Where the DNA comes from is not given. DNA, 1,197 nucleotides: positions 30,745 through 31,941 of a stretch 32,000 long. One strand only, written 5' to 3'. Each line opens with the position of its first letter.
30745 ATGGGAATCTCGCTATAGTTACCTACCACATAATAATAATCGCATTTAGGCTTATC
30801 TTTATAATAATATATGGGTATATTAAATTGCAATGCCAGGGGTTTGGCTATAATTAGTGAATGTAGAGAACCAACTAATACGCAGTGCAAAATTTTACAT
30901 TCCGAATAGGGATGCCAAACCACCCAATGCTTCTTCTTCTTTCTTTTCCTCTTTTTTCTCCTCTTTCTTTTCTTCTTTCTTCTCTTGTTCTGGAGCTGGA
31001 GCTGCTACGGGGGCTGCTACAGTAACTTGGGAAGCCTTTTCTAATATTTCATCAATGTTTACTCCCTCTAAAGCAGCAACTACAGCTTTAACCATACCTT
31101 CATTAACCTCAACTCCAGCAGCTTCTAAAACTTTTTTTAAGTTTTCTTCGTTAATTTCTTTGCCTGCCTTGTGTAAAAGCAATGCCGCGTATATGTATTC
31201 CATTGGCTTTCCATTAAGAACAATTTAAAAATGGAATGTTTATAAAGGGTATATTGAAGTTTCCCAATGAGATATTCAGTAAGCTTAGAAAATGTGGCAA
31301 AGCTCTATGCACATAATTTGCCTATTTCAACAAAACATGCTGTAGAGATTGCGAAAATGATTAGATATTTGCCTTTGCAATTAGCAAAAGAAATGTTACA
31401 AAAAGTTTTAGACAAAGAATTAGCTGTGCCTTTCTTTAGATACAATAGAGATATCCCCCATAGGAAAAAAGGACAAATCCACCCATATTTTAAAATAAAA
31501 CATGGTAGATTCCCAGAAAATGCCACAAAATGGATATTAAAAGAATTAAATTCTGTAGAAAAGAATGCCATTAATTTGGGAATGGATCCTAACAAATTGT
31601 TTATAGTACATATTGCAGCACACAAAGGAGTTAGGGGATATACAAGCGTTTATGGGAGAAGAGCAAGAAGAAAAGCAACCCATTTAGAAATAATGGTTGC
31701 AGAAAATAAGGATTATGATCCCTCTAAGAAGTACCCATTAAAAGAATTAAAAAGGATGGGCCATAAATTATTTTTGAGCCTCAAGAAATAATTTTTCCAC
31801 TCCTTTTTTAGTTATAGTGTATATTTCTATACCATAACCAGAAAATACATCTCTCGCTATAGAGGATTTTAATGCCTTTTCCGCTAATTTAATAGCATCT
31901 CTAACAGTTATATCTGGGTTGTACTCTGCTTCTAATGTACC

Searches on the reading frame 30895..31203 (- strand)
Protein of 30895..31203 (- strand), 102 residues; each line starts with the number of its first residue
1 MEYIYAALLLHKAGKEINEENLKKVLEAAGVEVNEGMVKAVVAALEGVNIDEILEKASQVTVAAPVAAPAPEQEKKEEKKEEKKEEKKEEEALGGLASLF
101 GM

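Call 53: search_protein_families(library=pfam, proteins=[window:30895-31203:-], max_evalue=0.01)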
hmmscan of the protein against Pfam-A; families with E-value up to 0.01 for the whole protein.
window:30895-31203:- (102 aa): 3 families
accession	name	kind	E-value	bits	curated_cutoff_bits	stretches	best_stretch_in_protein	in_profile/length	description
PF00428.24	Ribosomal_60s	-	3.7e-17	63.1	28.1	1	16-100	1-88/88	60s Acidic ribosomal protein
PF03285.20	Paralemmin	-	0.0026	17.7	27.3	1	11-88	170-247/333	Paralemmin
PF05772.17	NinB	-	0.0095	16.2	23.8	0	13-63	62-110/131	NinB protein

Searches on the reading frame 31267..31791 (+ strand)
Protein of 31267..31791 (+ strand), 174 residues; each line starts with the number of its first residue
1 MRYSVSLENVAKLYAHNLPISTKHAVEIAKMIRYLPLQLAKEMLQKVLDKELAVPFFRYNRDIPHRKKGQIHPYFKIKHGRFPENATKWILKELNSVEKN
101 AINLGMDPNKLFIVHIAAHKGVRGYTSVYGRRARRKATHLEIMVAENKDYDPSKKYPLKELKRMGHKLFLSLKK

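Call 41: find_encoding_contigs(protein=window:31267-31791:+, flank=10000, max_places=4)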
Protein window:31267-31791:+ (174 aa): 22 contigs read that carry it; 4 places shown.
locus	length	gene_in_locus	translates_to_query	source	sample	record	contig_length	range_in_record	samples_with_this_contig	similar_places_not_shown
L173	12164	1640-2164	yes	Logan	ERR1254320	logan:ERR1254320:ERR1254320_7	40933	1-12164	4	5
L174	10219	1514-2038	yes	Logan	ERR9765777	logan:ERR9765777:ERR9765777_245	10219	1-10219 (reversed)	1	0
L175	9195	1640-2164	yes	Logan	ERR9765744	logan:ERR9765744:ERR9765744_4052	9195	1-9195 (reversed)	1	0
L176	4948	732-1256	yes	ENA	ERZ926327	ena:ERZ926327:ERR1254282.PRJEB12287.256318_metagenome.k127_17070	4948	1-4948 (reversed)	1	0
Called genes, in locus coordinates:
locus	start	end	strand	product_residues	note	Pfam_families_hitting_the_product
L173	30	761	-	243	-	PF01336:tRNA_anti-codon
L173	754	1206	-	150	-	-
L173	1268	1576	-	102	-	-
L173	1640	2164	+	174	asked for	PF00237:Ribosomal_L22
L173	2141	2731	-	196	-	PF00227:Proteasome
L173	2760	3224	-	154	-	PF02778:tRNA_int_endo_N (weak), PF01974:tRNA_int_endo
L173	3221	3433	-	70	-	PF01192:RNA_pol_Rpb6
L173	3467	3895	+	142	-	PF01472:PUA, PF03657:UPF0113 (weak), PF26292:PUA_elF2D (weak)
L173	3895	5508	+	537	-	PF00750:tRNA-synt_1d, PF05746:DALR_1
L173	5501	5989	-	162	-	PF00572:Ribosomal_L13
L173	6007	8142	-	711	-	PF01261:AP_endonuc_2 (faint)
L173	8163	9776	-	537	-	PF00587:tRNA-synt_2b, PF03129:HGTP_anticodon, PF09180:ProRS-C_1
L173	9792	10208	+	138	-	PF11848:DUF3368 (weak)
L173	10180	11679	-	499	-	PF01411:tRNA-synt_2c, PF07973:tRNA_SAD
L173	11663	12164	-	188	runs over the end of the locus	PF11969:DcpS_C, PF01230:HIT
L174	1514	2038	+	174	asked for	PF00237:Ribosomal_L22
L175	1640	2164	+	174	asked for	PF00237:Ribosomal_L22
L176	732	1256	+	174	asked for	PF00237:Ribosomal_L22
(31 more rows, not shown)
